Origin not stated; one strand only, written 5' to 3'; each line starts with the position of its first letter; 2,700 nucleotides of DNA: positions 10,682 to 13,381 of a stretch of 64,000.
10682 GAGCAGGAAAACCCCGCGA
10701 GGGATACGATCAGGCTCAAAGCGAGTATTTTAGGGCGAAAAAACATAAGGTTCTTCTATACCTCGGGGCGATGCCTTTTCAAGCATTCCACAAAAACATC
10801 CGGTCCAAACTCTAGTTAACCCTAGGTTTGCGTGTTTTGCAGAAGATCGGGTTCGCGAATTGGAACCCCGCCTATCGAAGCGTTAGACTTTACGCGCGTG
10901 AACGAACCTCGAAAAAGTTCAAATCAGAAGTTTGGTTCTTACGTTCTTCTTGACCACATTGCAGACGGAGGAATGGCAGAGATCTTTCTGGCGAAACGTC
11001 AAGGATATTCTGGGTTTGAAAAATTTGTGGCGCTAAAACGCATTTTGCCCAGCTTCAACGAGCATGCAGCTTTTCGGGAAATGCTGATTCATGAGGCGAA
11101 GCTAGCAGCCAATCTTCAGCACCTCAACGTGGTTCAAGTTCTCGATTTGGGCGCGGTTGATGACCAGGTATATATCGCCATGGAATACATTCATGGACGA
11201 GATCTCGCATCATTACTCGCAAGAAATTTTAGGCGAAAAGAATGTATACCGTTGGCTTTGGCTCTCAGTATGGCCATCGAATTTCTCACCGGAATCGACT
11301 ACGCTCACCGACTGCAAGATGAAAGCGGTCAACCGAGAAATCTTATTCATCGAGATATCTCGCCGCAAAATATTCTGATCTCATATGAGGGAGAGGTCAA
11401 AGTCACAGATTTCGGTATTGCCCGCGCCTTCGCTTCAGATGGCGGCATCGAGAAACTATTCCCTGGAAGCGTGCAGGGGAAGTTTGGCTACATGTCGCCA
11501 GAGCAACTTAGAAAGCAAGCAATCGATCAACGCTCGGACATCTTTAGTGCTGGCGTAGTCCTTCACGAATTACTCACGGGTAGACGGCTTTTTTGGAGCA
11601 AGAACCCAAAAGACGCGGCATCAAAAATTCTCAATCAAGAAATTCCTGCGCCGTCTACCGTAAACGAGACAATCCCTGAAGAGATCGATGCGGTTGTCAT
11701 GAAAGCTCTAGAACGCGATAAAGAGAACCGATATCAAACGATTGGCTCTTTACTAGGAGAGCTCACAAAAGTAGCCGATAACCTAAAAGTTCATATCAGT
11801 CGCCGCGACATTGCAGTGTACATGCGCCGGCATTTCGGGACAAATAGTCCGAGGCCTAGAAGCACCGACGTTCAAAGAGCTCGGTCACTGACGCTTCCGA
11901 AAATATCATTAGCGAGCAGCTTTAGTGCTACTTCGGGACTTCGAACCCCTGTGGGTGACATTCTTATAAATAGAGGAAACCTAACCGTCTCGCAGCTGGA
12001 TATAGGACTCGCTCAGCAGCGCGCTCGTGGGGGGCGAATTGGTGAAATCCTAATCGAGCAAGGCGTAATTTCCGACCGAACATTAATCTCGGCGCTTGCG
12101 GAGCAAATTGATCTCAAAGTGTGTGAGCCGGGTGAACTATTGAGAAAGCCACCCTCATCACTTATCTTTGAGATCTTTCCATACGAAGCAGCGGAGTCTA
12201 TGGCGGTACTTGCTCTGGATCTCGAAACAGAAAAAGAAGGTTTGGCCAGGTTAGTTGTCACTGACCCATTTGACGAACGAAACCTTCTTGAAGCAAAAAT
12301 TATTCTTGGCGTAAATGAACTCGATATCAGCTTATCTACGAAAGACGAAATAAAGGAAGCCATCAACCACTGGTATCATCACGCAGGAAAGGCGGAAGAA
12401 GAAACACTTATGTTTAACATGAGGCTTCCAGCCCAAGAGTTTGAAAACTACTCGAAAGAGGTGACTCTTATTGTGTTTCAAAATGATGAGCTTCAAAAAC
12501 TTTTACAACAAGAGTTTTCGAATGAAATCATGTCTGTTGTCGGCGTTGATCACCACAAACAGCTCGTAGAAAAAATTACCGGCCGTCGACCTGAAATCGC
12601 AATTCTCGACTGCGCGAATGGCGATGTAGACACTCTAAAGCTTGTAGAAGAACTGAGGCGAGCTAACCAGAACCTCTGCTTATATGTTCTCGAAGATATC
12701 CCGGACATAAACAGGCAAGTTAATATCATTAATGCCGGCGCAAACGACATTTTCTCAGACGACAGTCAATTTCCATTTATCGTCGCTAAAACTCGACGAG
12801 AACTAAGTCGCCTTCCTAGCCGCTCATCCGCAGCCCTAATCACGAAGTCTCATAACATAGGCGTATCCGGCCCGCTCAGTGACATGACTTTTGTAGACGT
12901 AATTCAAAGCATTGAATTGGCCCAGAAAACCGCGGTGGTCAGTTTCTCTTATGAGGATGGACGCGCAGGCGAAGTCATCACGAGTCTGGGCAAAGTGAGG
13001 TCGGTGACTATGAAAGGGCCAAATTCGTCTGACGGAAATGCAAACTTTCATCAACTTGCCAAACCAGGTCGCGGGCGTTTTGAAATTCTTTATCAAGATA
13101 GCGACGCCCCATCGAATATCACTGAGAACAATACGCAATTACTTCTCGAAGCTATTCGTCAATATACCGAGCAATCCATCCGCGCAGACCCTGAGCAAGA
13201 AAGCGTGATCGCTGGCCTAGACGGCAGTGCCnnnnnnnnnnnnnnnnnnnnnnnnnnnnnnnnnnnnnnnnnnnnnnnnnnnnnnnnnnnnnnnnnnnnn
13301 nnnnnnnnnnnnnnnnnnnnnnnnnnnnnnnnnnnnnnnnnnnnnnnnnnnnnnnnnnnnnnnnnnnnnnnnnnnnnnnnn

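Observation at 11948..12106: Eukaryote-like Ser/Thr kinase carries a tandem MshEN-type c-di-GMP-binding motif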

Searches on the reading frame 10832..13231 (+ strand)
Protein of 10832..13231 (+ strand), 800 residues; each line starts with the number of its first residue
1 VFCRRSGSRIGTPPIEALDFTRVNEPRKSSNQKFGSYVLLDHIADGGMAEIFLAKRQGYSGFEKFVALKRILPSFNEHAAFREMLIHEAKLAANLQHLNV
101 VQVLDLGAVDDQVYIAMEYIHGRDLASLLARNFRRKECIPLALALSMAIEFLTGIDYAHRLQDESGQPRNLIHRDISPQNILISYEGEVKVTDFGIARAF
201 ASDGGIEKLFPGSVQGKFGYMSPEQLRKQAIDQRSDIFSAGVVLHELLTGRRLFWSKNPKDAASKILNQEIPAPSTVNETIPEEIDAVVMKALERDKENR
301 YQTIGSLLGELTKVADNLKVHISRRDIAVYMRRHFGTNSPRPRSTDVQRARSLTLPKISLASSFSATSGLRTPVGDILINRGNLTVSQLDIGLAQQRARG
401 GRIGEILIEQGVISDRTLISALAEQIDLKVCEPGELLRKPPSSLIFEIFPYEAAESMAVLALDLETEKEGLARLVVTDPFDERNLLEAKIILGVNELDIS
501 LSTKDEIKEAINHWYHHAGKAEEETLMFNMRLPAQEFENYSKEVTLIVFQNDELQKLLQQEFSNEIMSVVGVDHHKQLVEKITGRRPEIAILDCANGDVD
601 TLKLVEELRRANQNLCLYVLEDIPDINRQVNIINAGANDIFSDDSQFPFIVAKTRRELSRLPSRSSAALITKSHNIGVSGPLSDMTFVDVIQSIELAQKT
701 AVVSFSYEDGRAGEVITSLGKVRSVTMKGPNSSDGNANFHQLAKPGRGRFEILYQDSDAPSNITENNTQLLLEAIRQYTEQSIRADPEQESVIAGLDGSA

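Call 62: predict_structure(alignment_id=A2)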
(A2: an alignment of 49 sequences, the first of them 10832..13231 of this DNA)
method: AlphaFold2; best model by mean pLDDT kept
length: 800 residues; sequences in the alignment: 49
mean_pLDDT: 79.8   pTM: 0.45
mean pLDDT of the five models: 79.8, 78.2, 77.5, 75.1, 75.0
residues with pLDDT >= 90: 357; 70-90: 261; 50-70: 67; < 50: 115
segments of 3 or more residues with pLDDT < 50: 1-30, 196-206, 209-215, 342-368, 522-541, 664-673, 795-800
pLDDT, mean of each block of 10 residues (from residue 1): 28 31 36 78 71 73 75 68 68 74 80 83 90 90 95 90 77 80 91 58 47 57 86 91 96 87 92 95 97 96 96 89 85 75 39 37 46 89 92 80 90 96 95 94 90 93 84 95 95 95 97 85 40 34 80 91 87 90 89 87 93 91 87 93 81 84 48 68 94 93 96 95 90 88 95 90 92 87 62 44
secondary structure, 60 per line:
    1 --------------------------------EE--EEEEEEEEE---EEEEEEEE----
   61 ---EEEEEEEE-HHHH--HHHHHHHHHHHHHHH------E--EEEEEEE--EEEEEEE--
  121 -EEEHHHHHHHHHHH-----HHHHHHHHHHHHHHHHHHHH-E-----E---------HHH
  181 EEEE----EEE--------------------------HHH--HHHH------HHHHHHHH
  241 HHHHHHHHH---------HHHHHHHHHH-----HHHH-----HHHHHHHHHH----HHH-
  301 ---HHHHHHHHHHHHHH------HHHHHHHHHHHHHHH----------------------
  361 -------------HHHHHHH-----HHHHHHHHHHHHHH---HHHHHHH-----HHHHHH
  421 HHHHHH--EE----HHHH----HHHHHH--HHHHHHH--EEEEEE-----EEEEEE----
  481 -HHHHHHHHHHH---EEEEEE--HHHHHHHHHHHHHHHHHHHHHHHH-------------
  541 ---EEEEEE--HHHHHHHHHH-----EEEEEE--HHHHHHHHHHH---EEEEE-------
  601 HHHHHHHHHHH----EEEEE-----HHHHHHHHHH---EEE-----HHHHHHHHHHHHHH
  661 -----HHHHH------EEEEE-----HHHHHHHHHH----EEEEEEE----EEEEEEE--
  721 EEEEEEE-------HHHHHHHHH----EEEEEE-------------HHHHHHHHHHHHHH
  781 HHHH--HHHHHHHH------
elements in order (helices of 4 or more, strands of 3 or more residues): E37-45 E49-56 E64-71 H73-76 H79-93 E103-109 E112-118 E122-124 H125-135 H141-160 E181-184 E189-191 H223-226 H233-249 H259-268 H274-277 H283-292 H304-317 H324-338 H374-380 H386-399 H403-409 H415-426 H435-438 H443-448 H451-457 E460-465 E471-476 H482-492 E496-501 H504-527 E544-549 H552-561 E567-572 H575-585 E589-593 H601-611 E616-620 H626-635 E639-641 H647-660 H666-670 E677-681 H687-696 E701-707 E712-718 E721-727 H735-743 E748-753 H767-784 H787-794

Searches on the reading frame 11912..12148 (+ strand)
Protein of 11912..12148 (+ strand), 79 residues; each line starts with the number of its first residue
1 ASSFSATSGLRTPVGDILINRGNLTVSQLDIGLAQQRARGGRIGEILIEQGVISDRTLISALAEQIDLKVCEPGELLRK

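Call 68: search_protein_families(library=ncbifam, proteins=[window:11912-12148:+], max_evalue=10)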
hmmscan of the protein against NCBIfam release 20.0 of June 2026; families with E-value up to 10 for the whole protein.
seq(79 aa): 4 families
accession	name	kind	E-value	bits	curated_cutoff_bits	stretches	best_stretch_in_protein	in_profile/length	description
NF053729.1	c-di-GMP_motif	domain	2.3e-16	59.3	38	1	14-65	2-53/53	cyclic di-GMP-binding domain-containing protein, MshE-related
NF012033.0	PRK15489.1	equivalog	1.3e-10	40.1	537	1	10-69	489-548/703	glycosyl transferase family protein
NF008411.1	PRK11234.1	equivalog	1.2e-08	33.8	1170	1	10-70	479-539/723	cyclic di-3',5'-guanylate-activated glycosyltransferase NfrB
TIGR03029.1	EpsG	equivalog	0.00032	20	313.8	1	14-72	5-63/274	chain length determinant protein tyrosine kinase EpsG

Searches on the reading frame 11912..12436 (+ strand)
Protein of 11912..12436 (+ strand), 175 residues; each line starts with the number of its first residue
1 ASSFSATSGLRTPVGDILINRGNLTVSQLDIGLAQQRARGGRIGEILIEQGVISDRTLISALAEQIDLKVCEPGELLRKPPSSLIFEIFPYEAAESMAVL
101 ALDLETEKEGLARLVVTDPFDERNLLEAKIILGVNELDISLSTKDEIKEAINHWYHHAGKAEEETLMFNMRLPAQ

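Call 5: search_solved_structures(query=window:11912-12436:+, max_evalue=1, show_alignments=3)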
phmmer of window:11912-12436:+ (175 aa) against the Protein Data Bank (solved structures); distinct sequences matched with E-value up to 1: 17.
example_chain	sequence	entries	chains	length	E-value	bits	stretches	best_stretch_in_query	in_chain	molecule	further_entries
6f8l_G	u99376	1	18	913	4.8e-17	65.4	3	14-134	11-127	Type IV pilus assembly protein PilF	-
9g1w_A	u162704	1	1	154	5.5e-08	35.9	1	14-134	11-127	Type IV pilus assembly ATPase PilB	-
5htl_A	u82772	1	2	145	8.6e-07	32.1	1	9-72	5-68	MSHA biogenesis protein MshE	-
6olj_C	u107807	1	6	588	3e-05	27.1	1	13-159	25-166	Type IV pilus biogenesis ATPase PilB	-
5tsg_B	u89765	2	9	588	3e-05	27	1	13-159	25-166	Type IV pilus biogenesis ATPase PilB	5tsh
5zfr_A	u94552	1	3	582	3.9e-05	26.7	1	13-159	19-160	Type IV pilus biogenesis ATPase PilB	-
3jc8_Ba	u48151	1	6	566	0.00011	25.2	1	14-164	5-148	Type IV-A pilus assembly ATPase PilB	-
6ejf_G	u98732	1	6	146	0.00019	24.4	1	12-85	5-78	Type IV pilus assembly protein PilF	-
8pdk_A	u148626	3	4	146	0.00024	24.1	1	13-86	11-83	c-di-GMP binding domain of the ATPase enzyme PilF | ATP-binding motif-containing protein pilF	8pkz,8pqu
8pfa_A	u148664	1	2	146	0.00024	24.1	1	13-86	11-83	c-di-GMP binding domain of the ATPase enzyme PilF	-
6ejf_J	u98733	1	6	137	0.00031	23.8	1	14-86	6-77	Type IV pilus assembly protein PilF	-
8pe0_A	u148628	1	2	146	0.00035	23.6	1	14-86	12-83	c-di-GMP binding domain of the ATPase enzyme PilF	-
9gl5_A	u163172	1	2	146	0.00063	22.7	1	13-86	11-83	ATP-binding motif-containing protein pilF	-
9glg_A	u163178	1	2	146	0.00063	22.7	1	13-86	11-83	ATP-binding motif-containing protein pilF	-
2d28_C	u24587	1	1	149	0.015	18.2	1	13-155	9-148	type II secretion ATPase XpsE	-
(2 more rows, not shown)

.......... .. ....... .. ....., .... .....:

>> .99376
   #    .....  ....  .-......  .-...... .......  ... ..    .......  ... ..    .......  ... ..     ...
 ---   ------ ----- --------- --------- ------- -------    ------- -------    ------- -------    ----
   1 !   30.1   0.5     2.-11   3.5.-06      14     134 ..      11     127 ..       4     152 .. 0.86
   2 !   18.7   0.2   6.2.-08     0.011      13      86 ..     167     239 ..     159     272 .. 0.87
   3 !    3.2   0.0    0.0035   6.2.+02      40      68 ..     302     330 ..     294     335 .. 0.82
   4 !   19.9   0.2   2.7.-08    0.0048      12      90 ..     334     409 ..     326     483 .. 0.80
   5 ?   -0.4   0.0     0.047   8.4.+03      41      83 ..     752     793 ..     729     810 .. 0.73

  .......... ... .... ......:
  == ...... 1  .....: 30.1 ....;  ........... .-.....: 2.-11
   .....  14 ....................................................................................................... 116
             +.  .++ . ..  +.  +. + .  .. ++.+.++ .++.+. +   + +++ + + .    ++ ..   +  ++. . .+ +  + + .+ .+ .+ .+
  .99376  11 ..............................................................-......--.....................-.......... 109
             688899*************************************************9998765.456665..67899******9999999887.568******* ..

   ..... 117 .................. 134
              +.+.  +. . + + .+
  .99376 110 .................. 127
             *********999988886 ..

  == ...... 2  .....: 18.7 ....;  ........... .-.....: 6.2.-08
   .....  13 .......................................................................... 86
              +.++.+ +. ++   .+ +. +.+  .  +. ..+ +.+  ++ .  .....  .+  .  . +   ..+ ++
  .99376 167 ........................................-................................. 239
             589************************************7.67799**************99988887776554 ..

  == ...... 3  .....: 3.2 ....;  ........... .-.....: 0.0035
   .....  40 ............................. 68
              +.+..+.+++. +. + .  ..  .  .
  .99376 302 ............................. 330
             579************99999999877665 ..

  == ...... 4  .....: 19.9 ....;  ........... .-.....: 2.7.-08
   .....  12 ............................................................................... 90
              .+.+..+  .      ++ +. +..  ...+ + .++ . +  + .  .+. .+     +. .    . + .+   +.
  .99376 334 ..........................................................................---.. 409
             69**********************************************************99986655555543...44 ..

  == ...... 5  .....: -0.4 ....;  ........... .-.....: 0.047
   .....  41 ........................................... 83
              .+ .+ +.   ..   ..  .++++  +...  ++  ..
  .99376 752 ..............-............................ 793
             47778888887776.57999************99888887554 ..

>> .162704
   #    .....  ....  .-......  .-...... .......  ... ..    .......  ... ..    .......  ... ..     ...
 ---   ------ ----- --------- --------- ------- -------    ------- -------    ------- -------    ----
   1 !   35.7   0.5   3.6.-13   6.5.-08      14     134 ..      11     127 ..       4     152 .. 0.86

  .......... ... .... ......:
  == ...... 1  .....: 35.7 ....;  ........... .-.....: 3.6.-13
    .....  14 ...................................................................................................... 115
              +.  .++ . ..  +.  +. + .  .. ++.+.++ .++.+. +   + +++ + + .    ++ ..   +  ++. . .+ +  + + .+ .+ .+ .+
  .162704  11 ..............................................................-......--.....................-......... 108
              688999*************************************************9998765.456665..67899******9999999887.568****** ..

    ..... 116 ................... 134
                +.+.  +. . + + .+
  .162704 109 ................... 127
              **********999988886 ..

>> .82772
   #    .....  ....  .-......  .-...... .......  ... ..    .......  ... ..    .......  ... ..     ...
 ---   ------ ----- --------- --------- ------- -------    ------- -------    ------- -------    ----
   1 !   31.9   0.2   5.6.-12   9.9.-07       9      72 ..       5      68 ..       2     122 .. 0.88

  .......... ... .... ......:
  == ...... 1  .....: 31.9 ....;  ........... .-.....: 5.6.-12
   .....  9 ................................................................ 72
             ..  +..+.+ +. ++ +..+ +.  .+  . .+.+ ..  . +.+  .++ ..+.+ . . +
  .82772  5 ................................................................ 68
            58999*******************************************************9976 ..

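Call 33: predict_structure(alignment_id=A1)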
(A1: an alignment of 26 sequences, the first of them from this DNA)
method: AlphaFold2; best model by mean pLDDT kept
length: 175 residues; sequences in the alignment: 26
mean_pLDDT: 86.4   pTM: 0.76
mean pLDDT of the five models: 86.4, 86.4, 84.7, 84.0, 82.5
residues with pLDDT >= 90: 130; 70-90: 18; 50-70: 10; < 50: 17
segments of 3 or more residues with pLDDT < 50: 1-8, 166-173
pLDDT, mean of each block of 10 residues (from residue 1): 47 89 94 94 93 95 94 93 92 95 85 95 95 95 96 86 51 47
secondary structure, 60 per line:
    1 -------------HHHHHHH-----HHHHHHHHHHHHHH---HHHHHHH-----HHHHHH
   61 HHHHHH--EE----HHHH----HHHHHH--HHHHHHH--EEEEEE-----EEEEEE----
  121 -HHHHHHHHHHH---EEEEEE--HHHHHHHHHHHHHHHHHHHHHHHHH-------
elements in order: H14-20 H26-39 H43-49 H55-66 H75-78 H83-88 H91-97 E100-105 E111-116 H122-132 E136-141 H144-168

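Call 36: fold_search(model_id=the predicted structure, library=pdb)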
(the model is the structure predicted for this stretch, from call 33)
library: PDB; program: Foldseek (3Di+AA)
matches with E <= 10: 162; with E <= 0.001: 18
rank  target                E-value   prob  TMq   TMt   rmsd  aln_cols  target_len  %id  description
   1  5htl_B                2.0e-09  1.00  0.67  0.82   2.8       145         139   23  Structure of MshE with cdg (released 2016-10-05)
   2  5htl_A                1.3e-08  1.00  0.70  0.85   2.5       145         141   23  Structure of MshE with cdg (released 2016-10-05)
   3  9g1w_MODEL_1_A        1.0e-07  1.00  0.58  0.65   4.5       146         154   24  NMR solution structure of the Thermus thermophilus PilF-GSPIIA domain (released 2025-05-21)
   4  6ejf_G                5.0e-07  1.00  0.66  0.77   2.8       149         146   23  Thermus thermophilus PilF ATPase (apoprotein form) (released 2018-08-01)
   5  9gl5_A                7.7e-07  1.00  0.65  0.81   2.7       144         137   21  X-ray structure of the Thermus thermophilus Q190E mutant of the PilF-GSPIIB domain in the c-di-GMP bound state (released 2025-06-25)
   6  8pe0_A                7.7e-07  1.00  0.65  0.78   2.8       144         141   22  X-ray structure of the Thermus thermophilus K167L mutant of the PilF-GSPIIB domain in the c-di-GMP bound state (released 2024-06-26)
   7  2d27                  8.2e-07  1.00  0.52  0.61  12.3       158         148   19  Structure of the N-terminal domain of XpsE (crystal form I4122) (released 2005-09-20)
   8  7lko_A                8.7e-07  1.00  0.68  0.80   3.0       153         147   14  The PilB(N-terminal)-PilZ complex of the Type IV pilus from Xanthomonas citri (2.9 A) (released 2021-08-11)
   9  8pdk_A                9.2e-07  1.00  0.65  0.80   2.7       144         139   21  X-ray structure of the Thermus thermophilus PilF-GSPIIB domain in the c-di-GMP bound state (released 2024-06-26)
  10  8pfa_A                9.8e-07  1.00  0.62  0.76   3.2       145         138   21  X-ray structure of the Thermus thermophilus K167R mutant of the PilF-GSPIIB domain in the c-di-GMP bound state (released 2024-06-26)
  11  8pfa_B                1.3e-06  1.00  0.64  0.79   2.9       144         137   22  X-ray structure of the Thermus thermophilus K167R mutant of the PilF-GSPIIB domain in the c-di-GMP bound state (released 2024-06-26)
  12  2d28                  1.3e-06  1.00  0.61  0.72   4.5       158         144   20  Structure of the N-terminal domain of XpsE (crystal form P43212) (released 2005-09-20)
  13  9glg_A                1.4e-06  1.00  0.66  0.81   2.7       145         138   21  X-ray structure of the Thermus thermophilus Q218E mutant of the PilF-GSPIIB domain in the c-di-GMP bound state (released 2025-06-25)
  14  8pdk_B                1.5e-06  1.00  0.64  0.79   2.9       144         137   22  X-ray structure of the Thermus thermophilus PilF-GSPIIB domain in the c-di-GMP bound state (released 2024-06-26)
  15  9glg_B                2.0e-06  1.00  0.64  0.80   2.8       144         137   21  X-ray structure of the Thermus thermophilus Q218E mutant of the PilF-GSPIIB domain in the c-di-GMP bound state (released 2025-06-25)
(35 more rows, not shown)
